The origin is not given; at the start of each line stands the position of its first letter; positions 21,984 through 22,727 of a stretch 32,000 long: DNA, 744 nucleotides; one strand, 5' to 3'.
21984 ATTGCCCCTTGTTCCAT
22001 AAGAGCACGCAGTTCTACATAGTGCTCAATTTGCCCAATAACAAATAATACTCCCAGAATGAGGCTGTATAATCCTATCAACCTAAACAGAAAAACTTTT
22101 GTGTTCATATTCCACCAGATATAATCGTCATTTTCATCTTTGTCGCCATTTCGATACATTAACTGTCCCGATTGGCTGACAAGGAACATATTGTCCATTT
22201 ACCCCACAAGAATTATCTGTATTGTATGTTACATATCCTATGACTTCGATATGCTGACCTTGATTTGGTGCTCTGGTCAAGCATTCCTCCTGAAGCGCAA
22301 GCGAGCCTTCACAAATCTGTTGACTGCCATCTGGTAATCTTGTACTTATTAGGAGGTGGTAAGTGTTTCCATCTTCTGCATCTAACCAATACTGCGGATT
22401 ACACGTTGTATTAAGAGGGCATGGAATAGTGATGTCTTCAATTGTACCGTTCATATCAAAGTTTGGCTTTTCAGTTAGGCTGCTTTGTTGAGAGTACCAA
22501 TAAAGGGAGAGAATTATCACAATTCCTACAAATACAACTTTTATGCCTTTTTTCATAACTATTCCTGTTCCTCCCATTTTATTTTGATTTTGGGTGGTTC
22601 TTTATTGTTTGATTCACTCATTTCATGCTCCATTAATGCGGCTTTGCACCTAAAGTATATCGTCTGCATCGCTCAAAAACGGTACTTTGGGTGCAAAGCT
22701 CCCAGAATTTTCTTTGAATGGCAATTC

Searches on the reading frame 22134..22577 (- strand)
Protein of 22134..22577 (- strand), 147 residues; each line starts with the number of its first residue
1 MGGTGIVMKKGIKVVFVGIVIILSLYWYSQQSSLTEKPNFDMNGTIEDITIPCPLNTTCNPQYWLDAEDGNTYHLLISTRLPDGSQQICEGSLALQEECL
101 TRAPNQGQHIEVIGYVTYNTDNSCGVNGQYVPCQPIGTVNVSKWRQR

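Call 9: search_protein_families(library=pfam, proteins=[window:22134-22577:-], max_evalue=0.01)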
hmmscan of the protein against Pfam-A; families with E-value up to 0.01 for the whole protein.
window:22134-22577:- (147 aa): 0 families

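Call 37: search_protein_families(library=ncbifam, proteins=[window:22134-22577:-], max_evalue=0.01)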
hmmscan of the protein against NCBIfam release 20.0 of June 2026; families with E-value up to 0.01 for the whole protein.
window:22134-22577:- (147 aa): 0 families

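Call 41: search_protein_families(library=padloc, proteins=[window:22134-22577:-], max_evalue=0.01)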
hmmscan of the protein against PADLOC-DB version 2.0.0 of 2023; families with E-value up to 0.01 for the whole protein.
window:22134-22577:- (147 aa): 0 families

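Call 62: search_protein_families(library=pfam, proteins=[window:22134-22577:-], max_evalue=10)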
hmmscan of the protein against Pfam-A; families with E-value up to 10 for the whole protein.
window:22134-22577:- (147 aa): 0 families

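Call 68: find_homologous_proteins(query=window:22134-22574:-, max_evalue=0.001)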
Query window:22134-22574:- (146 aa): 25 proteins with E <= 0.001 among 34 candidates.
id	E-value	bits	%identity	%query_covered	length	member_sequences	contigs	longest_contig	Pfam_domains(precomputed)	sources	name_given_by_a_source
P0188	1.1e-82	293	90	96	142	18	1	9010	-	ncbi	-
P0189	1.2e-74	267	66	96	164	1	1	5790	-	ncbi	-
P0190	3.7e-68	246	78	96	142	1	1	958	-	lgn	-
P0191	8.7e-68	244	77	96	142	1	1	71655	-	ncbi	-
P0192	1.4e-67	244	77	96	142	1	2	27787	-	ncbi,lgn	-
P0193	1.8e-66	240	77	96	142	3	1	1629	-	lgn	-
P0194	3.3e-66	239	77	96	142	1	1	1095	-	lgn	-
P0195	3.8e-66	239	77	96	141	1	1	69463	-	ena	-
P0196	5.3e-65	235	78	96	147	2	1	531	-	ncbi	-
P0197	1.3e-61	224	75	96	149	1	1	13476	-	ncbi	-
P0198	1.9e-61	224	75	84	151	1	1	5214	-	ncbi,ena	-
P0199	5.8e-58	212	71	92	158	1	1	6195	-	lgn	-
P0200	8.2e-58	212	76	96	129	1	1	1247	-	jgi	jgi:hypothetical protein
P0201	1.1e-55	205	72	87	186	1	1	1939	-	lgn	-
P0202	5.4e-54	200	69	96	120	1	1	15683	-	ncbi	-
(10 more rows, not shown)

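Call 69: find_encoding_contigs(protein=P0188, flank=6000, max_places=3)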
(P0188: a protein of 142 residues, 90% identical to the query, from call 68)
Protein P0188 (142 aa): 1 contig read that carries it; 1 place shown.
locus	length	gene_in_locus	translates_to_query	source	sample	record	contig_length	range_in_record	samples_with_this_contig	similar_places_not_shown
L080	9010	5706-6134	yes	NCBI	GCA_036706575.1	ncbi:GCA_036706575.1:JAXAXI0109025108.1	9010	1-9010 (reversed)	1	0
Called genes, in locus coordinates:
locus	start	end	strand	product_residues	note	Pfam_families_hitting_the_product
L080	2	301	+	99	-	?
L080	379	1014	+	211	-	PF02525:Flavodoxin_2, PF03358:FMN_red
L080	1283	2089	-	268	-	PF01416:PseudoU_synth_1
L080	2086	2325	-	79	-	-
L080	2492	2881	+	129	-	-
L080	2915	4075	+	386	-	PF23500:DUF7133, PF22807:TrAA12, PF07995:GSDH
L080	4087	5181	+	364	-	PF02636:Methyltransf_28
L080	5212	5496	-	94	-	PF08734:GYD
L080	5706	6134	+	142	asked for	-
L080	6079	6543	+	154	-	-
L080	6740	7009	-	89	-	-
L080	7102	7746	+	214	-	PF00730:HhH-GPD, PF00633:HHH (faint)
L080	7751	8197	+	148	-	PF13298:LigD_N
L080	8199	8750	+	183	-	PF00596:Aldolase_II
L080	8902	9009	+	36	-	?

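Call 70: find_encoding_contigs(protein=P0191, flank=6000, max_places=3)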
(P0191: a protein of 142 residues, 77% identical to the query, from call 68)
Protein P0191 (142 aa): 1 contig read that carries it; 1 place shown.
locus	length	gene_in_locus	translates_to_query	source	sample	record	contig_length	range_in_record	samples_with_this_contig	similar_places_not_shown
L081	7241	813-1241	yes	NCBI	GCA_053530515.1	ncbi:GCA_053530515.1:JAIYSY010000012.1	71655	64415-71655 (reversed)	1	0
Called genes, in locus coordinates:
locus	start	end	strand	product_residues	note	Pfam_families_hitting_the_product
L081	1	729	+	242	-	?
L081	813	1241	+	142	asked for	-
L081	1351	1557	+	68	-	-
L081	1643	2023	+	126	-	-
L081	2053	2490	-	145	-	PF01243:PNPOx_N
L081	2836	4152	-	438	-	PF00037:Fer4 (weak), PF12838:Fer4_7, PF13187:Fer4_9 (weak), PF00037:Fer4 (weak), PF12838:Fer4_7, PF13183:Fer4_8 (weak), PF13187:Fer4_9, PF12838:Fer4_7, +14 more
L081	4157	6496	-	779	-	PF00890:FAD_binding_2 (weak), PF01134:GIDA (faint), PF01266:DAO (faint), PF07992:Pyr_redox_2 (weak), PF12831:FAD_oxidored, PF00037:Fer4 (faint), PF12838:Fer4_7 (weak), PF02662:FlpD, +5 more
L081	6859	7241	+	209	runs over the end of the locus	PF00227:Proteasome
